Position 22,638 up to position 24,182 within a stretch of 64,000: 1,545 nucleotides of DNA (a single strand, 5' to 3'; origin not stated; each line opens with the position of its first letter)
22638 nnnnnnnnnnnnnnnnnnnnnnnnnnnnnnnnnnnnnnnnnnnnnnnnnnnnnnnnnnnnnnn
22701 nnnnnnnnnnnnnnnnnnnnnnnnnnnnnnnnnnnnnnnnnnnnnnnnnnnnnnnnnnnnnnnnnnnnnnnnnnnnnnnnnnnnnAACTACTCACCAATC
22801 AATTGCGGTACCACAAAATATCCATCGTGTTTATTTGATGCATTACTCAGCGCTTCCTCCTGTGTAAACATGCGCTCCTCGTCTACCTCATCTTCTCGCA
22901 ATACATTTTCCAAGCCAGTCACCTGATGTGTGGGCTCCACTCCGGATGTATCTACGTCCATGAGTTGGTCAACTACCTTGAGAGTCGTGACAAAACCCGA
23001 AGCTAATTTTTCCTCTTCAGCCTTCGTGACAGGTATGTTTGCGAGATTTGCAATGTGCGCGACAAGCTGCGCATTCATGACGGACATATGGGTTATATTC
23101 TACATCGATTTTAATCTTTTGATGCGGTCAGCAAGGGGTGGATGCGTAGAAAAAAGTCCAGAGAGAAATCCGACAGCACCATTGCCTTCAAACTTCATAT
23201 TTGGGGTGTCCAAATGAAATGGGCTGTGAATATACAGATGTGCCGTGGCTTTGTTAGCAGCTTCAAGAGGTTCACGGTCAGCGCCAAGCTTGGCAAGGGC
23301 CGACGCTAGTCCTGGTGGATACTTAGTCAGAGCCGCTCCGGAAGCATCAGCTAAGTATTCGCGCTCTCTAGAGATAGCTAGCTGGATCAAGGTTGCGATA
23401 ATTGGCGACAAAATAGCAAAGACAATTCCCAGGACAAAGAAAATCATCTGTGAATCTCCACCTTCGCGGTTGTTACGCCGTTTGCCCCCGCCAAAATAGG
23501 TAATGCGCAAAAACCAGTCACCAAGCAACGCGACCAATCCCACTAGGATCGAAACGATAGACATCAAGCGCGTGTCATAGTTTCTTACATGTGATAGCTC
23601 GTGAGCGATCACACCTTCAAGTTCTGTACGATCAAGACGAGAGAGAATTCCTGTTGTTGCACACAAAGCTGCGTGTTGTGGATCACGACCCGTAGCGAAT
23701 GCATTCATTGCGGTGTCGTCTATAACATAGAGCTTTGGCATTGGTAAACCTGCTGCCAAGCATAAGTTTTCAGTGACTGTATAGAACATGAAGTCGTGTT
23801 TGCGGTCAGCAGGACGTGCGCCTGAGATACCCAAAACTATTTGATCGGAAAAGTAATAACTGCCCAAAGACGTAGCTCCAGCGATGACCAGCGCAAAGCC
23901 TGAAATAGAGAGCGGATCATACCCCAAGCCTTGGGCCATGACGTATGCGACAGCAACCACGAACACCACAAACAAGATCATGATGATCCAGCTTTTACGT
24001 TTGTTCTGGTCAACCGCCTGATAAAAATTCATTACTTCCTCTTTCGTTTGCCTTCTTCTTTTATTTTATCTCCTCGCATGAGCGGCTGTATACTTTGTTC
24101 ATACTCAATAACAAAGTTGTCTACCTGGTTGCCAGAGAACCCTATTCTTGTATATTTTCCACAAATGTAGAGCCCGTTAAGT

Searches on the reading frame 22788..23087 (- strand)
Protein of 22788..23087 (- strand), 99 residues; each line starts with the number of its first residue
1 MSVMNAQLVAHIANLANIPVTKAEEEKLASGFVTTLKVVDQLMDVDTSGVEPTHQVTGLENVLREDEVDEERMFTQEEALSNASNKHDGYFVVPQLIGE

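Call 6: search_protein_families(library=ncbifam, proteins=[window:22788-23087:-], max_evalue=0.01)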
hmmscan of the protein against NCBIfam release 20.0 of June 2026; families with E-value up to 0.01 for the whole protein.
window:22788-23087:- (99 aa): 5 families
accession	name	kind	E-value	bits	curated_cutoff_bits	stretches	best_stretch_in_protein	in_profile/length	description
TIGR00135.1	gatC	equivalog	1.8e-22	79.4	47.1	1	5-97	2-92/93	Asp-tRNA(Asn)/Glu-tRNA(Gln) amidotransferase subunit GatC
NF000684.0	PRK00034.3-4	equivalog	2.1e-11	44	97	1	4-99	5-97/97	Asp-tRNA(Asn) amidotransferase subunit GatC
NF000681.0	PRK00034.3-1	equivalog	0.00016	21.7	64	1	42-93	22-71/78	Asp-tRNA(Asn) amidotransferase subunit GatC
TIGR01827.1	gatC_rel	hypoth_equivalog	0.00048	20.1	52.1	1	41-93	16-66/73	putative Asp-tRNA(Asn)/Glu-tRNA(Gln) amidotransferase, subunit C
NF009461.0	PRK12821.1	equivalog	0.00096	17.8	399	1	9-88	394-472/477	aspartyl/glutamyl-tRNA amidotransferase subunit C-like protein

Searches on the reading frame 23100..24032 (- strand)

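Call 6: search_protein_families(library=ncbifam, proteins=[window:23100-24032:-], max_evalue=0.01)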
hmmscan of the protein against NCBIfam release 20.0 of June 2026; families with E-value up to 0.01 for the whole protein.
window:23100-24032:- (310 aa): 8 families
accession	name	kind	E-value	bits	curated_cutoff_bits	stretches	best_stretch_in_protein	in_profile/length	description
NF003425.0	PRK04897.1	equivalog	1e-96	323.6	355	1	3-310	2-298/298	zinc metalloprotease HtpX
NF002826.0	PRK03001.1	equivalog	3.9e-69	233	369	1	12-310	5-278/285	zinc metalloprotease HtpX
NF002839.0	PRK03072.1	equivalog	1.6e-67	227.6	412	1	21-310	13-284/291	zinc metalloprotease HtpX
NF002363.0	PRK01345.1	equivalog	1.3e-65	221.6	422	1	14-310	6-278/318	zinc metalloprotease HtpX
NF002669.0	PRK02391.1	equivalog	7.9e-58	195.9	341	1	10-309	12-290/298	zinc metalloprotease HtpX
NF002775.0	PRK02870.1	equivalog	2.4e-43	148.7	285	1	80-308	114-334/338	zinc metalloprotease HtpX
NF003965.0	PRK05457.1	equivalog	1.6e-34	119.6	245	1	23-309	12-283/285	protease HtpX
NF002322.0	PRK01265.1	equivalog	1.1e-23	84.2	275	1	47-308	47-319/325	zinc metalloprotease HtpX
